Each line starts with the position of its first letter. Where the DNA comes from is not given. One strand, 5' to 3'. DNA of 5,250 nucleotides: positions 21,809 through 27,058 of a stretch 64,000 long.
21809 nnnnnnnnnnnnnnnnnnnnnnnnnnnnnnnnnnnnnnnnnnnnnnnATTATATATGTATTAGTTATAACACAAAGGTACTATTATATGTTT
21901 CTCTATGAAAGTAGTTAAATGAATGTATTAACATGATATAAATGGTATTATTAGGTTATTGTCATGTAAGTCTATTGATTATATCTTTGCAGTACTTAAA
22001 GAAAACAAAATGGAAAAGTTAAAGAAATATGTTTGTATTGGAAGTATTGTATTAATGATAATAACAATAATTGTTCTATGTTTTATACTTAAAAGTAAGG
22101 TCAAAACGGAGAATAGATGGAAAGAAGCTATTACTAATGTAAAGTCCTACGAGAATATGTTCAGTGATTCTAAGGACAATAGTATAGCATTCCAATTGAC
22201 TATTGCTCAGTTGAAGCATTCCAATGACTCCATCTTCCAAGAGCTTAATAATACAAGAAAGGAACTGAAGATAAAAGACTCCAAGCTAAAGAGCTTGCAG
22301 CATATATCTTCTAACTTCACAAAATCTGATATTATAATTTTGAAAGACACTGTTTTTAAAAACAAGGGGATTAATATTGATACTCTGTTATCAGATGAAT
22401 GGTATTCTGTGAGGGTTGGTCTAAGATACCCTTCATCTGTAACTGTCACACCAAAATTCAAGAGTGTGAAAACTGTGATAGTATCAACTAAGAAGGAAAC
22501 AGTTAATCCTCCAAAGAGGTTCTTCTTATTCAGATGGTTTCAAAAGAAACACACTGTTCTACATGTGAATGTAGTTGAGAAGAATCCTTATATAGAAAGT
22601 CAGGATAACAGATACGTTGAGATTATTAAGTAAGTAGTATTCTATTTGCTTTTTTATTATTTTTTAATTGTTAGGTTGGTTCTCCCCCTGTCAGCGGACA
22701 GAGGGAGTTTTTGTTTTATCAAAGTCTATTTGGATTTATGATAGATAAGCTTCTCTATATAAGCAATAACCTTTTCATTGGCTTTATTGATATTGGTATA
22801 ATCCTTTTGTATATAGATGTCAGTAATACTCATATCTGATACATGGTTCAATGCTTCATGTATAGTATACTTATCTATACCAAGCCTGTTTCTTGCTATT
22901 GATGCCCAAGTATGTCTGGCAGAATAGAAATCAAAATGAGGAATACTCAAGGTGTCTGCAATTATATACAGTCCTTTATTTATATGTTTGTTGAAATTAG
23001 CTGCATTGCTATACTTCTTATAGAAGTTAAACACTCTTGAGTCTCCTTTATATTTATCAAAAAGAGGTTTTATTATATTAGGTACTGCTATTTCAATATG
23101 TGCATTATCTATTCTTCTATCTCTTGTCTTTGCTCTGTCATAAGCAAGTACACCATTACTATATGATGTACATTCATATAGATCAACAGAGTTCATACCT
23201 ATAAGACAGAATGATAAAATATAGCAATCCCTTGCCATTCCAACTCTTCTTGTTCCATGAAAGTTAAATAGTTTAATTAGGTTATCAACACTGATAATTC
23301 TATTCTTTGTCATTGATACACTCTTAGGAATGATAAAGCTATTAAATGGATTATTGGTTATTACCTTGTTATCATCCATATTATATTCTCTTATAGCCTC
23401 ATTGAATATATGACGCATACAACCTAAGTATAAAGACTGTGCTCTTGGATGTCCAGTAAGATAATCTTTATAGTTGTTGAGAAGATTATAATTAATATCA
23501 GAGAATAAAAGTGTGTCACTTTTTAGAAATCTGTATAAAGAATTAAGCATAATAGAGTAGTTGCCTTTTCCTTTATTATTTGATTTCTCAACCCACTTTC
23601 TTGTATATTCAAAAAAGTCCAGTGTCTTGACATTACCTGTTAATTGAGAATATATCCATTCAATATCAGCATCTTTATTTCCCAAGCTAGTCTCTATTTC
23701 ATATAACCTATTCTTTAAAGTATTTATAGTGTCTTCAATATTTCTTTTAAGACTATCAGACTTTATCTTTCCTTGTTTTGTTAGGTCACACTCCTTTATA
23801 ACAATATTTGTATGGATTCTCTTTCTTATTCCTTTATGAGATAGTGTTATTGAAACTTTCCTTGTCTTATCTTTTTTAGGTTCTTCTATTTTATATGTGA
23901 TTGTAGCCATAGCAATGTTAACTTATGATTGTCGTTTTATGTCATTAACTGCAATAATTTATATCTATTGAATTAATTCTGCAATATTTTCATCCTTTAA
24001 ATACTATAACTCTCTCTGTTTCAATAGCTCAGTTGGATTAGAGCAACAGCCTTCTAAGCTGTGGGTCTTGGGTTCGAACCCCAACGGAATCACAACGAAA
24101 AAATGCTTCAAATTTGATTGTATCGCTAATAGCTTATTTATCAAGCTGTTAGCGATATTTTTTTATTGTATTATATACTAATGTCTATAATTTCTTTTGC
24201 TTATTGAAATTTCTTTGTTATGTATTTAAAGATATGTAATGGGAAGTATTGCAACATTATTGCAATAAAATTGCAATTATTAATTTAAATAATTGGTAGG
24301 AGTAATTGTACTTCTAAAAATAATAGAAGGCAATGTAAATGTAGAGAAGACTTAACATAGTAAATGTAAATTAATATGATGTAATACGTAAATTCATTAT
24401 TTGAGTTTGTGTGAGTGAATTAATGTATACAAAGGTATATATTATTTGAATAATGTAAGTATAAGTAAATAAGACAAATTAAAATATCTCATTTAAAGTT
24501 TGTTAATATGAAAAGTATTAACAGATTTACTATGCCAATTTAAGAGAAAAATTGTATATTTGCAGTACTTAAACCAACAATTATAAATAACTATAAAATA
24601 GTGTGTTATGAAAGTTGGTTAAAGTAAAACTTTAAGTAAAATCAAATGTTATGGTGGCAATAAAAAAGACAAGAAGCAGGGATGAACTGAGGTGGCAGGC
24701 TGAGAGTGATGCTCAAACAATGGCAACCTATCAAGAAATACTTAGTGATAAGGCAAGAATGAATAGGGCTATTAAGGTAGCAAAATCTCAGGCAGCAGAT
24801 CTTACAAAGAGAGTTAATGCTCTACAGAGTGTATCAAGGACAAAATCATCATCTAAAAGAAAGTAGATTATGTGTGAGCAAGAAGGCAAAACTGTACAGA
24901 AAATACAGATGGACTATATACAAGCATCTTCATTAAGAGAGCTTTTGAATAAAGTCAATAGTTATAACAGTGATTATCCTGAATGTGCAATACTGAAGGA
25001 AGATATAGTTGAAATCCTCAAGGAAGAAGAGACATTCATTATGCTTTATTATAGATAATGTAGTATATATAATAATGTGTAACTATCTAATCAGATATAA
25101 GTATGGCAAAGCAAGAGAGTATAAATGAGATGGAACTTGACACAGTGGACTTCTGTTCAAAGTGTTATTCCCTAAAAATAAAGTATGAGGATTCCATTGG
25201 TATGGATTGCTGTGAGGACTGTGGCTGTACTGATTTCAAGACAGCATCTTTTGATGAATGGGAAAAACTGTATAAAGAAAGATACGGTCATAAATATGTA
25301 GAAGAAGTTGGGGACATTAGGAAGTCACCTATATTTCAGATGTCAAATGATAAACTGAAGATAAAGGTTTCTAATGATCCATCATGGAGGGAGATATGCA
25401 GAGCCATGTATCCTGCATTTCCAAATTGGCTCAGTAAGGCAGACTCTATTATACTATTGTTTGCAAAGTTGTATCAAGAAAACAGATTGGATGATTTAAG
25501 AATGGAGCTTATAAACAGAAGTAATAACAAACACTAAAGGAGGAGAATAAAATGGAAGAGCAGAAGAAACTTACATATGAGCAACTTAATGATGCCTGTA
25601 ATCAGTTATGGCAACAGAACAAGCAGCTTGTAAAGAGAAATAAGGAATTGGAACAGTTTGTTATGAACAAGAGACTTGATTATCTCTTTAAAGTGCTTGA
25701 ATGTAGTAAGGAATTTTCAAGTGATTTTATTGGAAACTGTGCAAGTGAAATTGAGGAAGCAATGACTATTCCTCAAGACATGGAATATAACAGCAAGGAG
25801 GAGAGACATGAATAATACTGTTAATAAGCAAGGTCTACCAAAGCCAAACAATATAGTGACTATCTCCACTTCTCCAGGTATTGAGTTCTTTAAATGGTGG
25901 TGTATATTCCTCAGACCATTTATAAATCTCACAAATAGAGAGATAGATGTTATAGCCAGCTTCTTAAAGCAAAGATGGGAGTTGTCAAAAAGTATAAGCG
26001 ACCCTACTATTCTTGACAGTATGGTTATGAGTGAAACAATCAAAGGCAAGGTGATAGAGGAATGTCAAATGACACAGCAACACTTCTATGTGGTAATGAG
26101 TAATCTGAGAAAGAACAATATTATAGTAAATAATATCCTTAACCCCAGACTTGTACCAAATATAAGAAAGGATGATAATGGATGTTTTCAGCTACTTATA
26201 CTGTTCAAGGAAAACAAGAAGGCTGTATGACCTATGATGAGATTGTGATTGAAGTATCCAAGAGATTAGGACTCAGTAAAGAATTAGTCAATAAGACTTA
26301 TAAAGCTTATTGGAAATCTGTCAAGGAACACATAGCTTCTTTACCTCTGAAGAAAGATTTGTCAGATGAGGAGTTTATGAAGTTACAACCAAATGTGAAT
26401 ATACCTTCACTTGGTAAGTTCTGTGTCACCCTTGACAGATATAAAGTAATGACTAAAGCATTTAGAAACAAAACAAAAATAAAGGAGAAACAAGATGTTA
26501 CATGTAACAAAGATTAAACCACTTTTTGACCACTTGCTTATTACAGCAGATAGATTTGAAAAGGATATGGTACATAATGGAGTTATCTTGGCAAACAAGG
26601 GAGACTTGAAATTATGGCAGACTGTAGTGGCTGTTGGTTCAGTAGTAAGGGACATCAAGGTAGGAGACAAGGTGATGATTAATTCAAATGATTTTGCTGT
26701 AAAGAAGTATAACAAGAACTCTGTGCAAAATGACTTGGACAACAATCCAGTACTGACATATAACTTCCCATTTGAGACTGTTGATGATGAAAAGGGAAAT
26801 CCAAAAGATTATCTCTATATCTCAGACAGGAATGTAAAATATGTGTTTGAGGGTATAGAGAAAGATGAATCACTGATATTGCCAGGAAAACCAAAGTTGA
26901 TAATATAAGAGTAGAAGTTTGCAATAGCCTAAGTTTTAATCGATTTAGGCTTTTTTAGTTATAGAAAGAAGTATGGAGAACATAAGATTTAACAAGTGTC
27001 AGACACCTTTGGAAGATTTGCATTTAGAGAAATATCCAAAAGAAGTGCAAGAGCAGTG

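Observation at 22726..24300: Integrase next to a 5'-truncated tRNA-Arg(UCU) copy flanked by TGCAAT repeats: a putative attP in a phage with crAss-like virion architecture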

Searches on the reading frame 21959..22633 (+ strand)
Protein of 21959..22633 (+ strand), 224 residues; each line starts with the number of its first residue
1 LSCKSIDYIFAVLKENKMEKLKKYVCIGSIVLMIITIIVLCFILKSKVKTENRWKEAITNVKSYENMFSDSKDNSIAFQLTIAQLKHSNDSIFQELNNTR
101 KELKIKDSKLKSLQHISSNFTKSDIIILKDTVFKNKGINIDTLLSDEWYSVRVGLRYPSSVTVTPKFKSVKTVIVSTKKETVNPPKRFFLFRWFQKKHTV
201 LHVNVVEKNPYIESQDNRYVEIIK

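Call 8: search_protein_families(library=phrogs, proteins=[window:21959-22633:+], max_evalue=0.001)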
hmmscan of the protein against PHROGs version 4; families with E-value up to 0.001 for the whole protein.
window:21959-22633:+ (224 aa): 1 family
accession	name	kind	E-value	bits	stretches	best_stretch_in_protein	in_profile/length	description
phrog_14010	-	unknown function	2.1e-07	31.8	1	25-224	5-197/197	-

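Call 69: search_protein_families(library=pfam, proteins=[window:21959-22633:+], max_evalue=0.01)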
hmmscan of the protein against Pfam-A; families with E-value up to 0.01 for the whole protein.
window:21959-22633:+ (224 aa): 1 family
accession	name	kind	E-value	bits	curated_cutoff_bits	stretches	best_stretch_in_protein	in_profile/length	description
PF20186.3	DUF6549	-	0.00014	22.3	27.4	1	53-223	7-166/167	Family of unknown function (DUF6549)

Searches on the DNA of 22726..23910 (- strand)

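Call 59: search_dna_similar(query=L079:1-9900:+, collection=phages, mode=near, max_rows=12)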
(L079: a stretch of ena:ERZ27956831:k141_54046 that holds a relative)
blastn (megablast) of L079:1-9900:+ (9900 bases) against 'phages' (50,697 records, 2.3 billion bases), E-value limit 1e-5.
Records with a match: 35; places in all: 35; records where one place covers at least 80% of the query: 0.
Best place of each record, by identity: >=99% 6; 95-99% 5; 90-95% 10; 80-90% 14.
By first word of the organism name: Enterobacter 9; Proteus 7; Methylophilales 4; Shewanella 4; Bacteriophage 3; Kosakonia 2; Achromobacter 2; uncultured 2; bajarodcaudo 1; Pelagibacter 1.
By host as written in the record: - 10; Methylophilales_sp._H5P1 4; Proteus mirabilis 3; Enterobacter cloacae 3; Enterobacter hormaechei 2; Kosakonia cowanii 2; Enterobacter cloacae A22-2B 2; Achromobacter animicus 2; and 7 more.
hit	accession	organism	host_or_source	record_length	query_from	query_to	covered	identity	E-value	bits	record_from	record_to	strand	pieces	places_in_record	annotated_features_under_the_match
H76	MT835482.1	Bacteriophage sp.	human fecal samples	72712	9818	9886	1%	97.1%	4e-22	115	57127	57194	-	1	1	record has no annotation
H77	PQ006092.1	bajarodcaudo virus 1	Chaetodipus spinatus feces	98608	9834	9894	1%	88.5%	2e-9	73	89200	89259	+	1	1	none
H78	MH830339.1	Proteus phage Stubb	Proteus mirabilis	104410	9830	9886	1%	91.2%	2e-10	77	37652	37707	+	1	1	tRNA-Arg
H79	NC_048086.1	Proteus phage Stubb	Proteus mirabilis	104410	9830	9886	1%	91.2%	2e-10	77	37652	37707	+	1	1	tRNA-Arg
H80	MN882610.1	Enterobacter phage vB_EclM_CIP9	Enterobacter cloacae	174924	9830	9886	1%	89.5%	8e-9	71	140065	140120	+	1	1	none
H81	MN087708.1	Enterobacter phage vB_EhoM-IME523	Enterobacter hormaechei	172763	9830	9886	1%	89.5%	8e-9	71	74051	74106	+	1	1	tRNA-Arg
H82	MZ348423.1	Kosakonia phage 305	Kosakonia cowanii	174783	9830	9886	1%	89.5%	8e-9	71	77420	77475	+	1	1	tRNA-Arg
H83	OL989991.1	Enterobacter phage vB_EclM_Q7622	Enterobacter cloacae A22-2B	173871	9830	9886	1%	89.5%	8e-9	71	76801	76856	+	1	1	tRNA-Arg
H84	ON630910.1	Enterobacter phage Entb_45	Enterobacter cloacae 29796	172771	9830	9886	1%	89.5%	8e-9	71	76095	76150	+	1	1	tRNA-Arg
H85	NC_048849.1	Enterobacter phage vB_EclM_CIP9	Enterobacter cloacae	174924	9830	9886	1%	89.5%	8e-9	71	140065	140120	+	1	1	none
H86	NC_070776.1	Kosakonia phage 305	Kosakonia cowanii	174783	9830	9886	1%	89.5%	8e-9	71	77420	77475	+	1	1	tRNA-Arg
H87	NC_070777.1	Enterobacter phage vB_EhoM-IME523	Enterobacter hormaechei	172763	9830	9886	1%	89.5%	8e-9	71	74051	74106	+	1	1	tRNA-Arg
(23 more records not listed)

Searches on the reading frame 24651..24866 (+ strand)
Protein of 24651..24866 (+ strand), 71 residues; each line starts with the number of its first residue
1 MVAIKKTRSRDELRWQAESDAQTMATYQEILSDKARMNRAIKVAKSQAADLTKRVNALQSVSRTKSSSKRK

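Call 8: search_protein_families(library=phrogs, proteins=[window:24651-24866:+], max_evalue=0.001)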
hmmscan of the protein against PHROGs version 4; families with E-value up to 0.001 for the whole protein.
window:24651-24866:+ (71 aa): 0 families

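Call 25: find_encoding_contigs(protein=window:24651-24866:+, flank=10000, max_places=10)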
Protein window:24651-24866:+ (71 aa): 6 contigs read that carry it; 4 places shown.
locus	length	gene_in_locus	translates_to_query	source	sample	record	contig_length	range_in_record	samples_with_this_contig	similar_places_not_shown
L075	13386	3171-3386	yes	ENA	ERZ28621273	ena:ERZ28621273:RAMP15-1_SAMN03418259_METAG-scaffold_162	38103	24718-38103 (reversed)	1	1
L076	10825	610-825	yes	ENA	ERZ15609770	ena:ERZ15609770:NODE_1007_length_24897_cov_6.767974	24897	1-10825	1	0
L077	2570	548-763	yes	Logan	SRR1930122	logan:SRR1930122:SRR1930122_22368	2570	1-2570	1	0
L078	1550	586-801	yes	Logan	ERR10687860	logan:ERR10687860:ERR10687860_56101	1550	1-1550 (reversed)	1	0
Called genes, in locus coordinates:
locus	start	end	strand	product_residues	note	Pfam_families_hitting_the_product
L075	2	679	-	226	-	?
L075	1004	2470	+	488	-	PF03929:PepSY_TM, PF16357:PepSY_TM_like_2 (faint), PF03929:PepSY_TM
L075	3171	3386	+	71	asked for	-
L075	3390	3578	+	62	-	-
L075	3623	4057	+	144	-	-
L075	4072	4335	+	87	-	-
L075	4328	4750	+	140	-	-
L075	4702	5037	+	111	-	-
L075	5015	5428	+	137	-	-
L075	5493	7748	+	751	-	-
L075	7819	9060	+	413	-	-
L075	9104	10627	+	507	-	PF23898:Crass_capsid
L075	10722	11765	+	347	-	-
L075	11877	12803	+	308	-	PF25710:CrAss_Ring_3_4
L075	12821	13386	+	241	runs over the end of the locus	PF25710:CrAss_Ring_3_4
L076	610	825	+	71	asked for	-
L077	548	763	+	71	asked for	-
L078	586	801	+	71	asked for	-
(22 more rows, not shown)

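Call 69: search_protein_families(library=pfam, proteins=[window:24651-24866:+], max_evalue=0.01)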
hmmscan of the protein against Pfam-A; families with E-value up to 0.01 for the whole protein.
window:24651-24866:+ (71 aa): 0 families

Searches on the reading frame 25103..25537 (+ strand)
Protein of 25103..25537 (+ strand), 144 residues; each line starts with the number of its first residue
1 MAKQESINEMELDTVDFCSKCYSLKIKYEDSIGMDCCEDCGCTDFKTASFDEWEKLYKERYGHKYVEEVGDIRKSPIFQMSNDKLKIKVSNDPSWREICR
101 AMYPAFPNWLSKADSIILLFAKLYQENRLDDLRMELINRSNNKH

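Call 8: search_protein_families(library=phrogs, proteins=[window:25103-25537:+], max_evalue=0.001)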
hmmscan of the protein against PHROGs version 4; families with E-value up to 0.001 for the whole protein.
window:25103-25537:+ (144 aa): 0 families

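Call 32: find_encoding_contigs(protein=window:25103-25537:+, flank=10000, max_places=10)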
Protein window:25103-25537:+ (144 aa): 23 contigs read that carry it; 10 places shown.
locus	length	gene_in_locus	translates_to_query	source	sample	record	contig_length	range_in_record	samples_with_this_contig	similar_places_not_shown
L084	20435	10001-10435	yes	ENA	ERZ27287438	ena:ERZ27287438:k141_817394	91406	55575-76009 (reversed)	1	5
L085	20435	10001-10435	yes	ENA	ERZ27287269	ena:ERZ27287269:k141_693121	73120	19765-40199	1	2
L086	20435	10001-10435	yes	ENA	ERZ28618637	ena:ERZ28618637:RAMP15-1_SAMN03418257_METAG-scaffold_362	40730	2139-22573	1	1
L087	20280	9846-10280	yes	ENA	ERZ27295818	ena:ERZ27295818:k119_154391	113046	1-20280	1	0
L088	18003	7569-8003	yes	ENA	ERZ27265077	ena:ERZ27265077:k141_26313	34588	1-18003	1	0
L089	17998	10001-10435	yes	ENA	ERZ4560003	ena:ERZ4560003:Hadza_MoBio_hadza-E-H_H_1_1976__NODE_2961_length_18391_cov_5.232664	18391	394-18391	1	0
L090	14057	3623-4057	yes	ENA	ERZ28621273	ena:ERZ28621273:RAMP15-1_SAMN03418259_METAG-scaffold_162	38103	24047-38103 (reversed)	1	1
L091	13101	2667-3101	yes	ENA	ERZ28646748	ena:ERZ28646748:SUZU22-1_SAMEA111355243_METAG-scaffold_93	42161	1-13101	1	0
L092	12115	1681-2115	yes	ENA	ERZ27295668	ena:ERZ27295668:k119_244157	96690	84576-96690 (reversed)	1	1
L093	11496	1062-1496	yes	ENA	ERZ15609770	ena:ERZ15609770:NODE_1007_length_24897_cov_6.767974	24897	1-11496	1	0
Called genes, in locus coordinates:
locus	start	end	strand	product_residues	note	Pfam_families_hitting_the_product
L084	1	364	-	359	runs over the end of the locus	PF17761:DUF1016_N, PF06250:YhcG_C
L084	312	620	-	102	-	-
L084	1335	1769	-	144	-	PF19555:DUF6078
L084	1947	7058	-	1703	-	PF13517:FG-GAP_3 (weak), PF00041:fn3 (faint), PF02368:Big_2 (faint)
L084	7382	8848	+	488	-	PF03929:PepSY_TM, PF16357:PepSY_TM_like_2 (faint), PF03929:PepSY_TM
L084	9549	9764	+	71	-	-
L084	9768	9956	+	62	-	-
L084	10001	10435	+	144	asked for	-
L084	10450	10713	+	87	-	-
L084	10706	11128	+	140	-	-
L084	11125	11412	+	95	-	-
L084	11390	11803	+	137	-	-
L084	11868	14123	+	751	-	-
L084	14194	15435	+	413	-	-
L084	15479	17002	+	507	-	PF23898:Crass_capsid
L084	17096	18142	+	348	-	-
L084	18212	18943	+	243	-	PF25710:CrAss_Ring_3_4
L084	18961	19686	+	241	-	PF25710:CrAss_Ring_3_4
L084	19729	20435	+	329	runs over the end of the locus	PF25650:crAss_AuxCP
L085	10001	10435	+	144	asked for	-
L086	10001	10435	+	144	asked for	-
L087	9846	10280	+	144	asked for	-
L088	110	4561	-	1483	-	PF01839:FG-GAP (faint), PF13517:FG-GAP_3 (weak), PF00041:fn3 (faint)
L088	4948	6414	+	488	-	PF03929:PepSY_TM, PF16357:PepSY_TM_like_2 (faint)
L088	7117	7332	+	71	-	-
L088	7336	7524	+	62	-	-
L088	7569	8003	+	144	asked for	-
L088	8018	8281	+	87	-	-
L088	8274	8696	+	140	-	-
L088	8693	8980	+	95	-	-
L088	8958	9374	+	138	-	-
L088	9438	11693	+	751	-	-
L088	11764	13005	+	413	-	-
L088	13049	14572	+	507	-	PF23898:Crass_capsid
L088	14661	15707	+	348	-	-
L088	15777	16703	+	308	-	PF25710:CrAss_Ring_3_4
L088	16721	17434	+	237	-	PF25710:CrAss_Ring_3_4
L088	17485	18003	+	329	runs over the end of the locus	PF25650:crAss_AuxCP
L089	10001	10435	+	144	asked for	-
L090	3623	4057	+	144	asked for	-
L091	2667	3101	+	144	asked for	-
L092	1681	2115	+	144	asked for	-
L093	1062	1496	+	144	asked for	-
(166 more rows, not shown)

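Call 58: list_cluster_members(proteins=[L084:7382-8848:+, L084:1335-1769:-, L084:1947-7058:-, L088:4948-6414:+, L075:1004-2470:+])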
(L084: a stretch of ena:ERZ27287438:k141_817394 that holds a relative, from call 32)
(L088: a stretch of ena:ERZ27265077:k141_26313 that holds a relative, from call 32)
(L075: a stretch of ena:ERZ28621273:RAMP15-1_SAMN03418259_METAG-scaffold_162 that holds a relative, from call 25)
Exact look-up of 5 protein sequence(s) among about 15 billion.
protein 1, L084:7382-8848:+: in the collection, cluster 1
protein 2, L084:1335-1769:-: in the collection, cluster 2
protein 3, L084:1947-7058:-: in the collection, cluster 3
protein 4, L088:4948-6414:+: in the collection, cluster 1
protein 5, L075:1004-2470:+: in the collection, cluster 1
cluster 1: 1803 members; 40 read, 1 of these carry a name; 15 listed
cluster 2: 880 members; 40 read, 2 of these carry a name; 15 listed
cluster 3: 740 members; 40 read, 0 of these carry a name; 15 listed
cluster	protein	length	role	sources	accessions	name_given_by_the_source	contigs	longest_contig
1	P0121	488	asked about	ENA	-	-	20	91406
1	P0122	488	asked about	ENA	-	-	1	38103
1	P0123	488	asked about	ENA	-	-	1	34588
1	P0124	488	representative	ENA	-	-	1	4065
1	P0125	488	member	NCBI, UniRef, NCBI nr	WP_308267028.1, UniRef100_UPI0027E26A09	PepSY-associated TM helix domain-containing protein [Prevotella sp.] | PepSY-associated TM helix domain-containing protein n=1 Tax=Prevotella sp. TaxID=59823 ...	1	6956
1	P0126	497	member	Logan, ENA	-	-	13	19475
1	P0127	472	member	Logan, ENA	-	-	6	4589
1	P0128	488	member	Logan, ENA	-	-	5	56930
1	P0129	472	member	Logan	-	-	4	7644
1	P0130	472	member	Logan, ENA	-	-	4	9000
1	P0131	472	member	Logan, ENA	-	-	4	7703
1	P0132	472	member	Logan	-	-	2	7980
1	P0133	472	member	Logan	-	-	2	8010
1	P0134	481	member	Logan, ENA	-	-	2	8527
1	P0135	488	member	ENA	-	-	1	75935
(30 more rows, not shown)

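Call 60: find_encoding_contigs(protein=P0128, flank=8000, max_places=8)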
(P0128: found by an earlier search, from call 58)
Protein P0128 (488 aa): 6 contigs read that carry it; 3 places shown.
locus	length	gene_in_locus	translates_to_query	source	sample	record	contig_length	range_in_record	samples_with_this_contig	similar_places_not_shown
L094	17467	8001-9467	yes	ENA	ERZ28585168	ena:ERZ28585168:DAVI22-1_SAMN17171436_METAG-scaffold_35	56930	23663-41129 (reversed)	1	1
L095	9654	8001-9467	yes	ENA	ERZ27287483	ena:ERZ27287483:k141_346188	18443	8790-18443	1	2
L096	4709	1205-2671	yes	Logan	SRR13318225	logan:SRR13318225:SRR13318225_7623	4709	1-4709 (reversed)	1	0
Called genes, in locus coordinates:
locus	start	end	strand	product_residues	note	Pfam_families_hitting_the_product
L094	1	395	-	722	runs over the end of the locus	PF26549:Tricorn_N (faint), PF26550:Tricorn_2nd (faint), PF07676:PD40 (faint), PF02129:Peptidase_S15 (faint), PF00561:Abhydrolase_1 (weak), PF00326:Peptidase_S9, PF01738:DLH (faint)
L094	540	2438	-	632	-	PF14849:YidC_periplas, PF02096:60KD_IMP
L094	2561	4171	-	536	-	PF06418:CTP_synth_N, PF00117:GATase, PF07722:Peptidase_C26 (weak)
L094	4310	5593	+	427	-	PF11276:DUF3078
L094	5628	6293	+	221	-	PF01980:TrmO_N, PF18389:TrmO_C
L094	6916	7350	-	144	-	PF19555:DUF6078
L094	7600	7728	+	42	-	-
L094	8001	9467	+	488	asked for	PF03929:PepSY_TM, PF16357:PepSY_TM_like_2 (faint), PF03929:PepSY_TM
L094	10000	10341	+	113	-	-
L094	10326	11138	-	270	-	-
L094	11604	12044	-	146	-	-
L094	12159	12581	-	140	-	-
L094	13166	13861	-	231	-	-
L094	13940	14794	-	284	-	PF20459:DUF6712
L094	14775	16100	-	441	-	-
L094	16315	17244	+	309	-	-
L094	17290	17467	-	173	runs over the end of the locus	-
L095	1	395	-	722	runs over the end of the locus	PF26549:Tricorn_N (faint), PF26550:Tricorn_2nd (faint), PF07676:PD40 (faint), PF02129:Peptidase_S15 (faint), PF00561:Abhydrolase_1 (weak), PF00326:Peptidase_S9, PF01738:DLH (faint)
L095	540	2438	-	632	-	PF14849:YidC_periplas, PF02096:60KD_IMP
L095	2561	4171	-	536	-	PF06418:CTP_synth_N, PF00117:GATase, PF07722:Peptidase_C26 (weak)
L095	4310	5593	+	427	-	PF11276:DUF3078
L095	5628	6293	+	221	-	PF01980:TrmO_N, PF18389:TrmO_C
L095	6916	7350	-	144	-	PF19555:DUF6078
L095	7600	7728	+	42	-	-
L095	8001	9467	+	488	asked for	PF03929:PepSY_TM, PF16357:PepSY_TM_like_2 (faint), PF03929:PepSY_TM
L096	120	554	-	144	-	PF19555:DUF6078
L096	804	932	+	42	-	-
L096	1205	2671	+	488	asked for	PF03929:PepSY_TM, PF16357:PepSY_TM_like_2 (faint), PF03929:PepSY_TM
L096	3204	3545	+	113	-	-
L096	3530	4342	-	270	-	-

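Call 69: search_protein_families(library=pfam, proteins=[window:25103-25537:+], max_evalue=0.01)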
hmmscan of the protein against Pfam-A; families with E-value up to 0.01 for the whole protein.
window:25103-25537:+ (144 aa): 0 families

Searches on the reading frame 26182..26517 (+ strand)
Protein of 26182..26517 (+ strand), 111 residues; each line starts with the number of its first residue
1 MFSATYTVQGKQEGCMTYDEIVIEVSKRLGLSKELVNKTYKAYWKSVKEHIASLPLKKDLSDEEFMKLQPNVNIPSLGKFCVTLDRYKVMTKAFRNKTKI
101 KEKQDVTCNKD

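Call 8: search_protein_families(library=phrogs, proteins=[window:26182-26517:+], max_evalue=0.001)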
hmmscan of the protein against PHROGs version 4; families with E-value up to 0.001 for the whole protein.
window:26182-26517:+ (111 aa): 0 families

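Call 69: search_protein_families(library=pfam, proteins=[window:26182-26517:+], max_evalue=0.01)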
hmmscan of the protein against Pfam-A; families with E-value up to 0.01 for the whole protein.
window:26182-26517:+ (111 aa): 1 family
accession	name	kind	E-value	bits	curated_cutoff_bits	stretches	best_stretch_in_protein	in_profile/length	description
PF00216.26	Bac_DNA_binding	-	0.002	18.8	22.4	0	16-52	1-37/90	Bacterial DNA-binding protein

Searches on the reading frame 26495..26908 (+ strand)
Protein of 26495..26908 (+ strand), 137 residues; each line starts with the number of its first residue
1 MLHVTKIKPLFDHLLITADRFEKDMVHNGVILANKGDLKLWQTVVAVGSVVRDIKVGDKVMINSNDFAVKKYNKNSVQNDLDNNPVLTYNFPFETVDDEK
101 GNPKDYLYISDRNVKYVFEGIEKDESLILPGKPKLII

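Call 8: search_protein_families(library=phrogs, proteins=[window:26495-26908:+], max_evalue=0.001)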
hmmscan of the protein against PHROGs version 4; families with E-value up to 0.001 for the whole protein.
window:26495-26908:+ (137 aa): 1 family
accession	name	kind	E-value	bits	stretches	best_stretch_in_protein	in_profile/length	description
phrog_931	-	head and packaging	0.0009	20.1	0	6-66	5-72/109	head morphogenesis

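Call 69: search_protein_families(library=pfam, proteins=[window:26495-26908:+], max_evalue=0.01)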
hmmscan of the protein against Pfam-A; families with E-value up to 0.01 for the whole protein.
window:26495-26908:+ (137 aa): 1 family
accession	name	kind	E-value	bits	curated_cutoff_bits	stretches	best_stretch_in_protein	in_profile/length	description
PF00166.26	Cpn10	-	0.00012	22.5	21.1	1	6-66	1-70/93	Chaperonin 10 Kd subunit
